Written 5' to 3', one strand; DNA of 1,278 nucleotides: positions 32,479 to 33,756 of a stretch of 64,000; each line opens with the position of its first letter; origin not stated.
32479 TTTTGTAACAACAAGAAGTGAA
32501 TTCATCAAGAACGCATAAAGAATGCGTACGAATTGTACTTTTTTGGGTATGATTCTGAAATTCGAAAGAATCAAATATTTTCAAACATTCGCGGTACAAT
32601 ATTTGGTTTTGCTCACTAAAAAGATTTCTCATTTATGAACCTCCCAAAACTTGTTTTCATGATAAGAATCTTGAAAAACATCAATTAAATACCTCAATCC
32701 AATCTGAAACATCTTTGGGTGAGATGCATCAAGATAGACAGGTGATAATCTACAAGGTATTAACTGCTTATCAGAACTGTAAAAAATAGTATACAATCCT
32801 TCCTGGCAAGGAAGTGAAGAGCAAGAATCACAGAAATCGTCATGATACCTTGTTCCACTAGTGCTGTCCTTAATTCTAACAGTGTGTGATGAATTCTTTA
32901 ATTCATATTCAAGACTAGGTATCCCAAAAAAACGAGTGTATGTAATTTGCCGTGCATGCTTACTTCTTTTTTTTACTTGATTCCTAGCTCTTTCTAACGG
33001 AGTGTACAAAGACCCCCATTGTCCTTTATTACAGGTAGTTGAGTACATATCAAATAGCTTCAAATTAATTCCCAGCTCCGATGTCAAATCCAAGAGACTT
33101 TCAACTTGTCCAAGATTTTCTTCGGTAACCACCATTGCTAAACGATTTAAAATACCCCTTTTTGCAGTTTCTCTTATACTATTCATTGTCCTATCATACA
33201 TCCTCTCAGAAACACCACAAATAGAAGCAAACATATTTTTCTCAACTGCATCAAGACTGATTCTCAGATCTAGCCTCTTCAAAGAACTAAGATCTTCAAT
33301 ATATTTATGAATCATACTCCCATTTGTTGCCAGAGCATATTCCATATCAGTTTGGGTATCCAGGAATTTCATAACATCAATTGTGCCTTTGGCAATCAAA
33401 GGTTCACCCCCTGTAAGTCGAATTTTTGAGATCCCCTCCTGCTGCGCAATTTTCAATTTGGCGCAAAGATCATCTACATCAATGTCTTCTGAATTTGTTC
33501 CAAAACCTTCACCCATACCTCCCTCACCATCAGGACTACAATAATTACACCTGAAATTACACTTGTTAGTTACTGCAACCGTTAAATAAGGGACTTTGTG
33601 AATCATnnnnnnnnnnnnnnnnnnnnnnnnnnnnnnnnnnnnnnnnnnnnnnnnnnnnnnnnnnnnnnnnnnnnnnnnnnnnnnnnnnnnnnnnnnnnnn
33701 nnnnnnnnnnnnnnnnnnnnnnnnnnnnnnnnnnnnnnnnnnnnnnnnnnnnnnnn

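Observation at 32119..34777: AT-rich three-gene island: unknown protein + MoaA-like radical SAM + HD phosphohydrolase (candidate nucleotide-modifying or defence module)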

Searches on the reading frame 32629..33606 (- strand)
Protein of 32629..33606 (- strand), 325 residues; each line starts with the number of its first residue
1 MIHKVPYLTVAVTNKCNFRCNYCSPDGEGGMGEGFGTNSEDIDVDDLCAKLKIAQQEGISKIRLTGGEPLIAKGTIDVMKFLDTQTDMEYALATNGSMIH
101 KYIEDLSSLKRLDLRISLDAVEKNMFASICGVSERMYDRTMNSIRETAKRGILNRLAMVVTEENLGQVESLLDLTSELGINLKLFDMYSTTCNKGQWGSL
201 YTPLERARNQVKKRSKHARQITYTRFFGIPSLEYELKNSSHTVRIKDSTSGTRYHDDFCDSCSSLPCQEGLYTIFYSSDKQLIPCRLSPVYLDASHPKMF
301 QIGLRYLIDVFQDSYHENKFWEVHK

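Call 3: search_protein_families(library=pfam, proteins=[window:32629-33606:-], max_evalue=1)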
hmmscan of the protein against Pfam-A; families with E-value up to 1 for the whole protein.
window:32629-33606:- (325 aa): 2 families
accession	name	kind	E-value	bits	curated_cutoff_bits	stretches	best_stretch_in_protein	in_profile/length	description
PF04055.27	Radical_SAM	-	5.1e-17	63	29.5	1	12-174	3-165/166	Radical SAM superfamily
PF13353.11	Fer4_12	-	0.0015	19.2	22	1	14-114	13-111/137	4Fe-4S single cluster domain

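Call 4: search_protein_families(library=ncbifam, proteins=[window:32629-33606:-], max_evalue=1)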
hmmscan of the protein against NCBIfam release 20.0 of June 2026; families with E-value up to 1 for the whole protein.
window:32629-33606:- (325 aa): 84 families (the best 25 are shown)
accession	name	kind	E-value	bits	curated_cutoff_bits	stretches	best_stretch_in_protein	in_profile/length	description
TIGR02666.1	moaA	equivalog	3.9e-36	124.7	284.05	1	5-264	9-265/336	GTP 3',8-cyclase MoaA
TIGR02668.1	moaA_archaeal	equivalog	1.7e-32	112.6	325.25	1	5-221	9-220/303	GTP 3',8-cyclase MoaA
NF001199.0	PRK00164.2-1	equivalog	2.5e-27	95.8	231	1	5-221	11-225/308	GTP 3',8-cyclase MoaA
TIGR04466.1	rSAM_BlsE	equivalog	4.5e-16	59.2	400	1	7-180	4-167/327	cytosylglucuronate decarboxylase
TIGR04251.1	SCM_rSAM_ScmF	equivalog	9e-16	58.2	400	1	10-189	8-183/353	SynChlorMet cassette radical SAM/SPASM protein ScmF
TIGR04317.1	W_rSAM_matur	equivalog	5.3e-15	55.4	380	1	6-203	4-199/349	tungsten cofactor oxidoreductase radical SAM maturase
TIGR03962.1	mycofact_rSAM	equivalog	5.5e-15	55.4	265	1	8-229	14-228/339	mycofactocin radical SAM maturase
NF033640.1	N_Twi_rSAM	subfamily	5.6e-15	55.3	170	1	4-213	109-331/398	twitch domain-containing radical SAM protein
NF050035.1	rSAM_WgK_link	exception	1.6e-14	53.7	650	1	8-181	11-177/367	radical SAM/SPASM peptide maturase WgkB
TIGR04303.1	GeoRSP_rSAM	equivalog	5.9e-13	49.1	400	1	9-185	8-174/325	GeoRSP system radical SAM/SPASM protein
NF038283.1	viperin_w_prok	equivalog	7.1e-13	48.4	180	1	12-165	8-167/281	viperin family antiviral radical SAM protein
TIGR03961.1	rSAM_PTO1314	hypoth_equivalog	4.1e-12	46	306.05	1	12-189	29-194/332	PTO1314 family radical SAM protein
TIGR04055.1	rSAM_NirJ2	equivalog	4.5e-12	46.1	500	1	12-180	6-166/326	putative heme d1 biosynthesis radical SAM protein NirJ2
TIGR02109.1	PQQ_syn_pqqE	equivalog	4.6e-12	45.5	381.35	1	8-181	9-175/358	pyrroloquinoline quinone biosynthesis protein PqqE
NF045574.1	sacti_mat_StsB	exception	1.2e-11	44.1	625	1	10-181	100-262/466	StsB family radical SAM/SPASM domain sactipeptide maturase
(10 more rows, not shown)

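Call 5: search_protein_families(library=padloc, proteins=[window:32629-33606:-], max_evalue=1)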
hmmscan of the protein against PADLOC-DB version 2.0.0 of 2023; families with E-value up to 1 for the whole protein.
window:32629-33606:- (325 aa): 3 families
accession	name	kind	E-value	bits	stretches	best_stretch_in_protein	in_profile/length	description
PDLC02903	pVip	-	1.1e-16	59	1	10-188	4-172/257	Viperins not associated with kinases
PDLC02904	pVip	-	3.1e-14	51.1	1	12-179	9-166/262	Viperins associated with kinases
PDLC02905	pVip-kinase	-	0.00011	19.6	1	2-103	178-277/474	Viperin-kinase fusion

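Call 6: find_homologous_proteins(query=window:32629-33606:-, max_evalue=0.00001)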
Query window:32629-33606:- (325 aa): 7425 proteins with E <= 0.00001 among 8000 candidates; the best 120 are listed.
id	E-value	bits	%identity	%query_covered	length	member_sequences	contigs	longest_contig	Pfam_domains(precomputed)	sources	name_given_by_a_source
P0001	1.1e-219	746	100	100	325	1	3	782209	PF04055.28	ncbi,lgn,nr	ncbi:radical SAM protein [Candidatus Woesearchaeota archaeon]|nr:radical SAM protein [Candidatus Woe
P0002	1.4e-122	427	56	98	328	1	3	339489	PF04055.28,PF13353.12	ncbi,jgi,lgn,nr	ncbi:radical SAM protein [Candidatus Woesearchaeota archaeon]|nr:radical SAM protein [Candidatus Woe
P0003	7.3e-122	425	57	98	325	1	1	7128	PF04055.28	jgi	jgi:molybdenum cofactor biosynthesis enzyme MoaA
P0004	5.5e-120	419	54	98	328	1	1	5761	PF04055.28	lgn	-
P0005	3.3e-118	413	56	99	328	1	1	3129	PF04055.28,PF13353.12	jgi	jgi:molybdenum cofactor biosynthesis enzyme MoaA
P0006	6.7e-118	412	56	97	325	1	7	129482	PF04055.28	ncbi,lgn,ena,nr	ncbi:radical SAM protein [archaeon]|nr:radical SAM protein [archaeon] MBL7057186.1 radical SAM prote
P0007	1.6e-116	407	54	99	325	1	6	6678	PF04055.28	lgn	-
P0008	5.0e-116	406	54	99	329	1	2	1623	PF04055.28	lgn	-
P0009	1.7e-113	397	54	97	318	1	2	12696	PF04055.28,PF13353.12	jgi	jgi:GTP 3',8-cyclase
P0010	1.8e-113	397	53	98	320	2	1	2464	PF04055.28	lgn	-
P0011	1.6e-111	391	53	98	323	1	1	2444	PF04055.28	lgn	-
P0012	4.3e-106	373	53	98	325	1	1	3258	PF04055.28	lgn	-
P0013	3.7e-79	284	56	73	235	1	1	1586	-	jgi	jgi:molybdenum cofactor biosynthesis enzyme MoaA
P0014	9.0e-63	231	58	56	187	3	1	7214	-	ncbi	-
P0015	2.3e-43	167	35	97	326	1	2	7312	PF04055.28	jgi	jgi:MoaA/NifB/PqqE/SkfB family radical SAM enzyme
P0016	1.7e-31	128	29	98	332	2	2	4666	PF04055.28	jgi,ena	-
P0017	2.3e-25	108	27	87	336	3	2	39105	PF04055.28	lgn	-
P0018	1.0e-22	99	34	56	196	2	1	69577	PF04055.28,PF13353.12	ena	-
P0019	6.9e-21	93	26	81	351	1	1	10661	PF04055.28,PF13353.12,PF06463.19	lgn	-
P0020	1.7e-19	88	29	97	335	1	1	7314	PF04055.28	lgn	-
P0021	1.8e-19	88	30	58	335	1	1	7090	PF04055.28,PF06463.19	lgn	-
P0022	7.7e-19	86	34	60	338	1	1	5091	PF04055.28,PF13353.12,PF06463.19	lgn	-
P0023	1.5e-18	85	30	58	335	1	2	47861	PF04055.28,PF06463.19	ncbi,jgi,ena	-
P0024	1.7e-18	85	30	59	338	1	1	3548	PF04055.28,PF13353.12,PF06463.19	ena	-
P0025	1.8e-18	85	32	59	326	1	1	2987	PF04055.28,PF13353.12,PF06463.19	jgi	jgi:cyclic pyranopterin phosphate synthase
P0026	1.8e-18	85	33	64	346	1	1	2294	PF04055.28,PF13353.12,PF06463.19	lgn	-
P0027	1.9e-18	85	29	84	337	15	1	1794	PF04055.28,PF06463.19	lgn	-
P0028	2.0e-18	85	32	57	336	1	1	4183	PF04055.28,PF06463.19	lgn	-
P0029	2.9e-18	84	27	84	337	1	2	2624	PF04055.28,PF13353.12,PF06463.19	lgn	-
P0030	2.9e-18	84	29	55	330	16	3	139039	PF04055.28,PF06463.19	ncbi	ncbi:MAG: GTP 3',8-cyclase MoaA [Akkermansiaceae bacterium]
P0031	3.0e-18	84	29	84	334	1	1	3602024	PF04055.28,PF06463.19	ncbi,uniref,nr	ncbi:GTP 3',8-cyclase MoaA [Bacillus carboniphilus]|uniref:GTP 3',8-cyclase n=1 Tax=Bacillus carboni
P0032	3.2e-18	84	30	58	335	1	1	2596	PF04055.28,PF06463.19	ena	-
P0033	3.5e-18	84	30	59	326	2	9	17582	PF04055.28,PF06463.19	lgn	-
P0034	3.7e-18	84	28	84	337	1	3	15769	PF04055.28,PF06463.19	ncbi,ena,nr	ncbi:MAG TPA: GTP 3',8-cyclase MoaA [Candidatus Paenibacillus intestinavium]|nr:GTP 3',8-cyclase Moa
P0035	4.5e-18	84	29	90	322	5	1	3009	PF04055.28,PF13353.12,PF06463.19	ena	-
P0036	5.5e-18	84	29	80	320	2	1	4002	PF04055.28,PF06463.19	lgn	-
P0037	6.2e-18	83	27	98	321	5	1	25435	PF04055.28,PF13353.12,PF06463.19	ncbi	ncbi:GTP 3',8-cyclase MoaA [Nitratifractor sp.]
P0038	7.2e-18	83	29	83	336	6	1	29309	PF04055.28,PF13353.12,PF06463.19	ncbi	-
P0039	8.8e-18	83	29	84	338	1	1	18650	PF04055.28,PF06463.19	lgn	-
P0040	9.5e-18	83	30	58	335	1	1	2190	PF04055.28,PF06463.19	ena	-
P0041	9.8e-18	83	28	83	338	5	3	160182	PF04055.28,PF06463.19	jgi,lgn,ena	-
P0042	1.0e-17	83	32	50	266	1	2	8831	PF04055.28,PF06463.19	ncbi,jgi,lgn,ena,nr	ncbi:MAG: radical SAM protein [Marinilabiliales bacterium]|nr:MAG: radical SAM protein [Marinilabili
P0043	1.0e-17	83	30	58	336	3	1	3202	PF04055.28,PF06463.19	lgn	-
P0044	1.9e-17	82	27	81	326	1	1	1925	PF04055.28,PF13353.12,PF06463.19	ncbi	-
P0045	2.0e-17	82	30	79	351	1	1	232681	PF04055.28,PF13353.12,PF06463.19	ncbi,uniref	ncbi:GTP 3',8-cyclase MoaA [Alteribacillus sp. HJP-4]|uniref:GTP 3',8-cyclase MoaA n=1 Tax=Alteribac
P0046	2.1e-17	82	35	49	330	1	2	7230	PF04055.28,PF06463.19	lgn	-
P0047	2.2e-17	82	29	58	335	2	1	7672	PF04055.28,PF06463.19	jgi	-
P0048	2.4e-17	81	28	66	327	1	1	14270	PF04055.28,PF19238.6,PF06463.19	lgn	-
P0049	3.0e-17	81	29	84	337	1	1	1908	PF04055.28,PF06463.19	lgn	-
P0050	3.3e-17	81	32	57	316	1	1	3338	PF04055.28,PF13353.12,PF06463.19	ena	-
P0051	3.3e-17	81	30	51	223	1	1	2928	PF04055.28,PF13353.12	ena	-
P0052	3.8e-17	81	27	96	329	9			PF04055.28,PF13353.12,PF06463.19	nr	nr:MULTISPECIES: GTP 3',8-cyclase MoaA [Halobacillus]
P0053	3.9e-17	81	29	58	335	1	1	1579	PF04055.28,PF06463.19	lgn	-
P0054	4.8e-17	80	33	50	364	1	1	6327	PF04055.28,PF06463.19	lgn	-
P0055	5.1e-17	80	34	55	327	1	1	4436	PF04055.28,PF13353.12,PF06463.19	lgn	-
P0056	5.1e-17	80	29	58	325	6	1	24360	PF04055.28,PF13353.12,PF06463.19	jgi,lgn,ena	-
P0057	5.7e-17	80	26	83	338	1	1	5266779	PF04055.28,PF13353.12,PF06463.19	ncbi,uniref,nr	ncbi:GTP 3',8-cyclase MoaA [Bacillus mycoides]|uniref:GTP 3',8-cyclase MoaA n=1 Tax=Bacillus mycoide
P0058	5.8e-17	80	25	98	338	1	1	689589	PF04055.28,PF13353.12,PF06463.19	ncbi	ncbi:GTP 3',8-cyclase MoaA [Bacillus mycoides]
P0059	5.9e-17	80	29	79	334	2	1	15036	PF04055.28,PF06463.19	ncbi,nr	ncbi:GTP 3',8-cyclase MoaA [Gracilibacillus halophilus]|nr:GTP 3',8-cyclase MoaA [Gracilibacillus ha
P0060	6.3e-17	80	28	83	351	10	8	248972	PF04055.28,PF06463.19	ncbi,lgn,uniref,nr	ncbi:GTP 3',8-cyclase MoaA [Paenibacillus aquistagni]|uniref:GTP 3',8-cyclase MoaA n=1 Tax=Paenibaci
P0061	7.2e-17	80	26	88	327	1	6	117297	PF04055.28,PF13353.12,PF06463.19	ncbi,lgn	-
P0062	7.4e-17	80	28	58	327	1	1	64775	PF04055.28,PF06463.19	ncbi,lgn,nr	ncbi:MAG: GTP 3',8-cyclase MoaA [Cryomorphaceae bacterium]|nr:MAG: GTP 3',8-cyclase MoaA [Cryomorpha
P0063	7.8e-17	80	29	58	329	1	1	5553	PF04055.28,PF06463.19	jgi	-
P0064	7.9e-17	80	27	87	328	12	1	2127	PF04055.28,PF13353.12,PF06463.19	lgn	-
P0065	8.7e-17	80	28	84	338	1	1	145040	PF04055.28,PF06463.19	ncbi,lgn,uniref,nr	ncbi:cyclic pyranopterin phosphate synthase [Planococcus glaciei]|uniref:GTP 3',8-cyclase MoaA n=1 T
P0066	9.1e-17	79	26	86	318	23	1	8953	PF04055.28,PF13353.12,PF06463.19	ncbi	ncbi:GTP 3',8-cyclase MoaA [Caminibacter pacificus]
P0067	9.3e-17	79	27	96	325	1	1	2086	PF04055.28,PF13353.12,PF06463.19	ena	-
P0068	1.1e-16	79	29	55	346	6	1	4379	PF04055.28,PF06463.19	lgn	-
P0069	1.1e-16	79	27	83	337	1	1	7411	PF04055.28,PF06463.19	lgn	-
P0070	1.2e-16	79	31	58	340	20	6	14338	PF04055.28,PF06463.19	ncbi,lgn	-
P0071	1.2e-16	79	26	83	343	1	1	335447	PF04055.28,PF06463.19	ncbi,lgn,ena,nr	ncbi:MAG TPA: GTP 3',8-cyclase MoaA [Bacillales bacterium]|nr:GTP 3',8-cyclase MoaA [Bacillales bact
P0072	1.2e-16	79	27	84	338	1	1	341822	PF04055.28,PF06463.19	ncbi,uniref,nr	ncbi:GTP 3',8-cyclase MoaA [Planococcus sp. N064]|uniref:GTP 3',8-cyclase n=1 Tax=Planococcus liquni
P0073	1.3e-16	79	26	84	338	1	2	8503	PF04055.28,PF13353.12,PF06463.19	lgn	-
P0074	1.3e-16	79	31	53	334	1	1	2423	PF04055.28,PF13353.12,PF06463.19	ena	-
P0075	1.4e-16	79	27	87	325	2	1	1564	PF04055.28,PF13353.12,PF06463.19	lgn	-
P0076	1.4e-16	79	30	58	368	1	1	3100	PF04055.28,PF06463.19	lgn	-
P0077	1.5e-16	79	32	56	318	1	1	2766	PF04055.28,PF13353.12,PF06463.19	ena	-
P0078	1.6e-16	79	27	83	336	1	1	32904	PF04055.28,PF06463.19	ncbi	ncbi:MAG: GTP 3',8-cyclase MoaA [Heyndrickxia sp.]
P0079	1.7e-16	79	31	53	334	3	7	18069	PF04055.28,PF13353.12,PF06463.19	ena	-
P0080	1.7e-16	79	26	83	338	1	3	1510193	PF04055.28,PF13353.12,PF06463.19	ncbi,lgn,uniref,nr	ncbi:GTP 3',8-cyclase MoaA [Bacillus cereus]|uniref:GTP 3',8-cyclase n=1 Tax=Bacillus cereus HuA3-9 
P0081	1.7e-16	79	26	84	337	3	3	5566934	PF04055.28,PF13353.12,PF06463.19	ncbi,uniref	ncbi:GTP 3',8-cyclase MoaA [Heyndrickxia shackletonii]|uniref:GTP 3',8-cyclase MoaA n=1 Tax=Heyndric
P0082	1.8e-16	79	28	83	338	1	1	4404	PF04055.28,PF06463.19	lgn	-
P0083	1.8e-16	79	24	84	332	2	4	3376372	PF04055.28,PF06463.19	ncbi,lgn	ncbi:GTP 3',8-cyclase MoaA [Luteolibacter sp. AS25]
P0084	1.8e-16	78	29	58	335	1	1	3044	PF04055.28,PF06463.19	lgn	-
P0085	1.9e-16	78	35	39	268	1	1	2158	PF04055.28,PF13353.12,PF06463.19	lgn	-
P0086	2.0e-16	78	27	84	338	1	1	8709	PF04055.28,PF13353.12,PF06463.19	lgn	-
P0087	2.2e-16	78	27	83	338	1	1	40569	PF04055.28,PF06463.19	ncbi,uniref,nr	ncbi:GTP 3',8-cyclase MoaA [Indiicoccus explosivorum]|uniref:GTP 3',8-cyclase MoaA n=1 Tax=Indiicocc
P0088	2.2e-16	78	38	38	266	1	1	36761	PF04055.28,PF13353.12,PF06463.19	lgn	-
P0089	2.3e-16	78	25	98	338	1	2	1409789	PF04055.28,PF13353.12,PF06463.19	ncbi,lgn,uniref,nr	ncbi:GTP 3',8-cyclase MoaA [Bacillus sp. TH25]|uniref:GTP 3',8-cyclase MoaA n=1 Tax=Bacillus sp. TH2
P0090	2.3e-16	78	27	86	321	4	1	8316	PF04055.28,PF13353.12,PF06463.19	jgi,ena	-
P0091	2.4e-16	78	27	84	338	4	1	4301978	PF04055.28,PF13353.12,PF06463.19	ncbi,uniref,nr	ncbi:GTP 3',8-cyclase MoaA [Psychrobacillus sp. INOP01]|uniref:GTP 3',8-cyclase MoaA n=1 Tax=Psychro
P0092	2.4e-16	78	31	55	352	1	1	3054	PF04055.28,PF06463.19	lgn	-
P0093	2.4e-16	78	27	83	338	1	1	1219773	PF04055.28,PF06463.19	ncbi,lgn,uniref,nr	ncbi:GTP 3',8-cyclase MoaA [Saccharibacillus sp. JS10]|uniref:GTP 3',8-cyclase MoaA n=1 Tax=Sacchari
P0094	2.5e-16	78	26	88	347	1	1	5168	PF04055.28,PF06463.19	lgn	-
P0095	2.5e-16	78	26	89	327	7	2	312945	PF04055.28,PF13353.12,PF06463.19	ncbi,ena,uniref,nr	ncbi:GTP 3',8-cyclase MoaA [Calditerrivibrio nitroreducens]|uniref:GTP 3',8-cyclase n=1 Tax=Calditer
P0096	2.5e-16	78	34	58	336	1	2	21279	PF04055.28,PF13353.12,PF06463.19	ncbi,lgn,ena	-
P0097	2.6e-16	78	28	83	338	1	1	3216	PF04055.28,PF06463.19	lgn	-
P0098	2.6e-16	78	29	51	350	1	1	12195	PF04055.28,PF13353.12,PF06463.19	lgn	-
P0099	2.6e-16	78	30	58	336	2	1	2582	PF04055.28,PF06463.19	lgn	-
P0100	2.6e-16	78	27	84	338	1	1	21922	PF04055.28,PF13353.12,PF06463.19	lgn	-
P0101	2.8e-16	78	26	84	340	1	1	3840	PF04055.28,PF06463.19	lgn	-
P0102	2.9e-16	78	27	84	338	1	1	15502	PF04055.28,PF13353.12,PF06463.19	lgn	-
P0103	2.9e-16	78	28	83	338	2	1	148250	PF04055.28,PF06463.19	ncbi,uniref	ncbi:GTP 3',8-cyclase MoaA [Paenibacillus sp. CN-4]|uniref:GTP 3',8-cyclase MoaA n=1 Tax=Paenibacill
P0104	2.9e-16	78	26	98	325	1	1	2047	PF04055.28,PF13353.12,PF19238.6,PF06463.19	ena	-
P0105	3.0e-16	78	28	83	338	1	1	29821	PF04055.28,PF06463.19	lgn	-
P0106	3.0e-16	78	27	96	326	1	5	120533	PF04055.28,PF13353.12,PF06463.19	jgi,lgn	jgi:cyclic pyranopterin phosphate synthase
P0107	3.1e-16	78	27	83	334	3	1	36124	PF04055.28,PF13353.12,PF06463.19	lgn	-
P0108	3.1e-16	78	27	84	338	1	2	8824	PF04055.28,PF13353.12,PF06463.19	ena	-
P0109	3.2e-16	78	26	84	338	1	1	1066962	PF04055.28,PF13353.12,PF06463.19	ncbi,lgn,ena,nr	ncbi:cyclic pyranopterin monophosphate synthase subunit MoaA [Paenisporosarcina quisquiliarum]|nr:cy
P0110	3.3e-16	78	25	98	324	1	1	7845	PF04055.28,PF13353.12,PF06463.19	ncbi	-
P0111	3.4e-16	78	31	47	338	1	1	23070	PF04055.28,PF13353.12,PF06463.19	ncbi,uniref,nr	ncbi:GTP 3',8-cyclase MoaA [Bacillus mycoides]|uniref:GTP 3',8-cyclase n=1 Tax=Bacillus mycoides Tax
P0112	3.4e-16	78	31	59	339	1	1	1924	PF04055.28,PF06463.19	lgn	-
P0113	3.4e-16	78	26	90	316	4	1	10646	PF04055.28,PF13353.12,PF06463.19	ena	-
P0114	3.9e-16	77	27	98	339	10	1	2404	PF04055.28,PF13353.12,PF06463.19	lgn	-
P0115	4.0e-16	77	27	79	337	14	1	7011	PF04055.28,PF06463.19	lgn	-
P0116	4.1e-16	77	32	58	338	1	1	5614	PF04055.28,PF13353.12,PF06463.19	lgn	-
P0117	4.4e-16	77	26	84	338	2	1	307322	PF04055.28,PF13353.12,PF06463.19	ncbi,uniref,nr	ncbi:GTP 3',8-cyclase MoaA [Niallia nealsonii]|uniref:GTP 3',8-cyclase n=1 Tax=Niallia nealsonii Tax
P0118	4.4e-16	77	27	58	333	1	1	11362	PF04055.28,PF13353.12,PF06463.19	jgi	jgi:molybdenum cofactor biosynthesis protein A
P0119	4.5e-16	77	27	84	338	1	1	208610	PF04055.28,PF06463.19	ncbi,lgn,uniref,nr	ncbi:GTP 3',8-cyclase MoaA [Planococcus glaciei]|uniref:GTP 3',8-cyclase MoaA n=1 Tax=Planococcus gl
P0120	4.5e-16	77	27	96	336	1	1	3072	PF04055.28,PF06463.19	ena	-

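Call 8: find_encoding_contigs(protein=P0002, flank=8000, max_places=2)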
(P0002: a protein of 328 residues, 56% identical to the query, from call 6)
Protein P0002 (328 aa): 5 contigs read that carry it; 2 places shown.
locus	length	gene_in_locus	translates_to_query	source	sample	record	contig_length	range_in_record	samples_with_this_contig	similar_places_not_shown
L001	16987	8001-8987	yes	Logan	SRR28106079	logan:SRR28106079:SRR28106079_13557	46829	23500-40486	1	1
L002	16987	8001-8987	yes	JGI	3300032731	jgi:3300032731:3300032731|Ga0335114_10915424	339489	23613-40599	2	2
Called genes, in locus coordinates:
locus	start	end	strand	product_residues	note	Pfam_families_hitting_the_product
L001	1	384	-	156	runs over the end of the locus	-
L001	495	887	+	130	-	PF01467:CTP_transf_like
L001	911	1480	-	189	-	PF13428:TPR_14 (faint), PF13181:TPR_8 (faint), PF14559:TPR_19 (faint), PF13414:TPR_11 (faint), PF00515:TPR_1 (weak), PF07719:TPR_2 (weak)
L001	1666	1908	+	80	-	-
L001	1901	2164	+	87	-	PF05016:ParE_toxin (weak)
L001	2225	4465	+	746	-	PF00801:PKD (weak), PF18911:PKD_4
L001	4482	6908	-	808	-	PF17892:Cadherin_5 (weak), PF17963:Big_9 (weak)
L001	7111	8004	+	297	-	-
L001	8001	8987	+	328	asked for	PF04055:Radical_SAM, PF13353:Fer4_12 (weak)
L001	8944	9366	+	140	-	PF01966:HD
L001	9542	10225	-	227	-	-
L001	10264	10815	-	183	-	-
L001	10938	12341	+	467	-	-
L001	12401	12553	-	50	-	-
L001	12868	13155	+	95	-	PF01918:Alba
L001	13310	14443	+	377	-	PF01266:DAO (faint), PF01946:Thi4 (faint), PF07992:Pyr_redox_2, PF13454:NAD_binding_9 (faint), PF13738:Pyr_redox_3 (faint), PF00070:Pyr_redox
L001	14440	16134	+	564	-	PF03485:Arg_tRNA_synt_N, PF00750:tRNA-synt_1d, PF05746:DALR_1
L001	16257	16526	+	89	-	-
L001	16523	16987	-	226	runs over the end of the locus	PF12146:Hydrolase_4, PF00561:Abhydrolase_1, PF12697:Abhydrolase_6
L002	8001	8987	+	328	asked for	PF04055:Radical_SAM, PF13353:Fer4_12 (weak)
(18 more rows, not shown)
